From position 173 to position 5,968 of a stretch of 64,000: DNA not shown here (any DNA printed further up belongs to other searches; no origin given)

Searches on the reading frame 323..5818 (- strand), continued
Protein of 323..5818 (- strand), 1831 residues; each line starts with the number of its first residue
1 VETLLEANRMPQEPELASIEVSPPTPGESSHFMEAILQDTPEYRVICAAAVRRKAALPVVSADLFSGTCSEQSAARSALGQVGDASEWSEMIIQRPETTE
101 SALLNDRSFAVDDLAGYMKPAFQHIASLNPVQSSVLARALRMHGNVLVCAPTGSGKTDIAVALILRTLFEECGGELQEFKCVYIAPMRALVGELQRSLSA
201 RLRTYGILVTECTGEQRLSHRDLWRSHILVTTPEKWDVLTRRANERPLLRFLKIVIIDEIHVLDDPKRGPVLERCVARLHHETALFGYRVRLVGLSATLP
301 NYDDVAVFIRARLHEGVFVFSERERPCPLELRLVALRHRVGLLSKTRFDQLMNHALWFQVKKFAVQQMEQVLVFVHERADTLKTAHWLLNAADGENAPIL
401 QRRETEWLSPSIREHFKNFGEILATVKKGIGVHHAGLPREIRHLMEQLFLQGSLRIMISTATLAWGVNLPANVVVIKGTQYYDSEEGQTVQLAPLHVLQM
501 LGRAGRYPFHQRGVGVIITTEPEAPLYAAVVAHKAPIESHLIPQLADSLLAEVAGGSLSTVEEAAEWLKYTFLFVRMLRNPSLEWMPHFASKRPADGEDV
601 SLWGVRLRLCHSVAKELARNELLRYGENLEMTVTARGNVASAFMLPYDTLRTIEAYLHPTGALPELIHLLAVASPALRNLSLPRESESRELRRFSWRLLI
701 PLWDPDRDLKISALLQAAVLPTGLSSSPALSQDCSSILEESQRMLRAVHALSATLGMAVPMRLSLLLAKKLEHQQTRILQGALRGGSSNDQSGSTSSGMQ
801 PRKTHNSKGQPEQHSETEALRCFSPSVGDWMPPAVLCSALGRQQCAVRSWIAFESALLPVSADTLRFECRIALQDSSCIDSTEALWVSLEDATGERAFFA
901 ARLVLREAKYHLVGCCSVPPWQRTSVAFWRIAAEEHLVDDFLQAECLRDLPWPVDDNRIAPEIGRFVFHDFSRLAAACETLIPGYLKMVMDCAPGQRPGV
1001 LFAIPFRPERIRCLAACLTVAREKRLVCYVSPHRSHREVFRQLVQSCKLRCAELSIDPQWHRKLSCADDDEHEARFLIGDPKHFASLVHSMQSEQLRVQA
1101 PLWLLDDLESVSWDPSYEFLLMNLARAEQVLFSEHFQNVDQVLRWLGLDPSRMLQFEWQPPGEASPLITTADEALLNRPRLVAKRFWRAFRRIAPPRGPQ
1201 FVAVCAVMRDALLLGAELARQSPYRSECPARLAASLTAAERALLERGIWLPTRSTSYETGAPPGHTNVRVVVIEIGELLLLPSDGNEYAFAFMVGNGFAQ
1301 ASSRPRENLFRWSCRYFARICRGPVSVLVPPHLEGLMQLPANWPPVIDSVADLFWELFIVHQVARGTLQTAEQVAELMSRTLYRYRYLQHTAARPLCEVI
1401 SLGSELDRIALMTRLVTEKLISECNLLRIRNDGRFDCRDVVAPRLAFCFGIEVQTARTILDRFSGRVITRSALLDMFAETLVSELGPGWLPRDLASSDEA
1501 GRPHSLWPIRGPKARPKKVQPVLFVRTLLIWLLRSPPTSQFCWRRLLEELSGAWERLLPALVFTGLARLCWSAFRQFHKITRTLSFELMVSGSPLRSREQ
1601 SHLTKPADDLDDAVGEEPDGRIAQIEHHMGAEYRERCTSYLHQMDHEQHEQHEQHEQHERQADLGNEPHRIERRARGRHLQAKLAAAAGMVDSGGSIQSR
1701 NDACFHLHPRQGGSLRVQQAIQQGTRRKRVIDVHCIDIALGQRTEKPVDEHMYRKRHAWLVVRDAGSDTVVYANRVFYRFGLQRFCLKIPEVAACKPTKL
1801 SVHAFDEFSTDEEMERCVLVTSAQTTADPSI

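Call 13: find_encoding_contigs(protein=P0003, flank=6000, max_places=3)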
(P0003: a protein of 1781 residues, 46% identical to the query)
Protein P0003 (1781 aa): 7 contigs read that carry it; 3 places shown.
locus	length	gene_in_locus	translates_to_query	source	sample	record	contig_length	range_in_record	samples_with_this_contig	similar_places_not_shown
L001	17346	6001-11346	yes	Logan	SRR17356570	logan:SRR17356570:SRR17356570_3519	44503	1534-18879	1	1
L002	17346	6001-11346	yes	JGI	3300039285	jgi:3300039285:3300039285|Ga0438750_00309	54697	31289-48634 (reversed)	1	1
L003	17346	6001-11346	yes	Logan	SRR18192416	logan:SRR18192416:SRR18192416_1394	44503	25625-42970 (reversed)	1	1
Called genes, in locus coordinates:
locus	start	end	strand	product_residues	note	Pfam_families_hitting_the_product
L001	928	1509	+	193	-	-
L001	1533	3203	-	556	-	PF02142:MGS, PF01808:AICARFT_IMPCHas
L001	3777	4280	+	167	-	-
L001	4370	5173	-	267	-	PF04116:FA_hydroxylase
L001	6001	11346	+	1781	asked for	PF00270:DEAD, PF04851:ResIII, PF00271:Helicase_C (weak), PF23445:WHD_SNRNP200, PF02889:Sec63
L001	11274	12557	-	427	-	PF00561:Abhydrolase_1, PF12146:Hydrolase_4, PF12697:Abhydrolase_6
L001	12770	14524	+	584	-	PF04049:ANAPC8, PF12895:ANAPC3 (faint), PF07719:TPR_2 (faint), PF13428:TPR_14 (faint), PF12968:DUF3856 (faint), PF00515:TPR_1 (weak), PF13414:TPR_11 (weak), PF13432:TPR_16 (weak), +6 more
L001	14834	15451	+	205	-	-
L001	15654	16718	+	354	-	-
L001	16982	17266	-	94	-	PF04588:HIG_1_N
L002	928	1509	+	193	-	-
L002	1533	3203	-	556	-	PF02142:MGS, PF01808:AICARFT_IMPCHas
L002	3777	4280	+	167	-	-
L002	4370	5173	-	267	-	PF04116:FA_hydroxylase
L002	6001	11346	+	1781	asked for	PF00270:DEAD, PF04851:ResIII, PF00271:Helicase_C (weak), PF23445:WHD_SNRNP200, PF02889:Sec63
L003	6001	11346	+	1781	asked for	PF00270:DEAD, PF04851:ResIII, PF00271:Helicase_C (weak), PF23445:WHD_SNRNP200, PF02889:Sec63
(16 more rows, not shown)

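Call 14: list_cluster_members(proteins=[P0003, P0001, P0002])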
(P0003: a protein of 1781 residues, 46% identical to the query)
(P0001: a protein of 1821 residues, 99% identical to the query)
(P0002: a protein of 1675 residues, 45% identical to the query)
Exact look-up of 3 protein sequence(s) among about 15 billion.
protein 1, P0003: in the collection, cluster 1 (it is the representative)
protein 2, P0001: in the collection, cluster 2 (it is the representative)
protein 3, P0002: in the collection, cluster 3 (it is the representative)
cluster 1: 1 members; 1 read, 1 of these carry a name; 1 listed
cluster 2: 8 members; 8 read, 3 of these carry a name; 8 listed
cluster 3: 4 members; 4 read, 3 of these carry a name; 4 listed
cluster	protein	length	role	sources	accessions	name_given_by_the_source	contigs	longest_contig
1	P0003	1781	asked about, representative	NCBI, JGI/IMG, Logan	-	replicative superfamily II helicase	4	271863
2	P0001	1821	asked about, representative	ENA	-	-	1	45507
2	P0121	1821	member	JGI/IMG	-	replicative superfamily II helicase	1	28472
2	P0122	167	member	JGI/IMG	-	type IV secretory pathway ATPase VirB11/archaellum biosynthesis ATPase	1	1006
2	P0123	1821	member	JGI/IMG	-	replicative superfamily II helicase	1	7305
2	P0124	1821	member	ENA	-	-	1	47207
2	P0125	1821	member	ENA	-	-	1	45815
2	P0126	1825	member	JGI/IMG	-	-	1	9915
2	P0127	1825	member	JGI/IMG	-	-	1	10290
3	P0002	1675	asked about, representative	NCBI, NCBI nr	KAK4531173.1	hypothetical protein CCYA_CCYA07G2030 [Cyanidiococcus yangmingshanensis]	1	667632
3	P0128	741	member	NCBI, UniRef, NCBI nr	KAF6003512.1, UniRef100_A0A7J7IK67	hypothetical protein F1559_001599 [Cyanidiococcus yangmingshanensis] | Uncharacterized protein n=1 Tax=Cyanidiococcus yangmingshanensis TaxID=2690220 ...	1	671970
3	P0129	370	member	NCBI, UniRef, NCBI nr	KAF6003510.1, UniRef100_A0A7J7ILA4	hypothetical protein F1559_001577 [Cyanidiococcus yangmingshanensis] | Helicase ATP-binding domain-containing protein n=1 Tax=Cyanidiococcus yangmingshanensis ...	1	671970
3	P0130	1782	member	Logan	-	-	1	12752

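Call 47: list_cluster_members(proteins=[window:326-5722:-, window:326-5548:-, window:326-5467:-, window:326-5395:-, window:326-5260:-, window:326-4765:-, window:326-4717:-])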
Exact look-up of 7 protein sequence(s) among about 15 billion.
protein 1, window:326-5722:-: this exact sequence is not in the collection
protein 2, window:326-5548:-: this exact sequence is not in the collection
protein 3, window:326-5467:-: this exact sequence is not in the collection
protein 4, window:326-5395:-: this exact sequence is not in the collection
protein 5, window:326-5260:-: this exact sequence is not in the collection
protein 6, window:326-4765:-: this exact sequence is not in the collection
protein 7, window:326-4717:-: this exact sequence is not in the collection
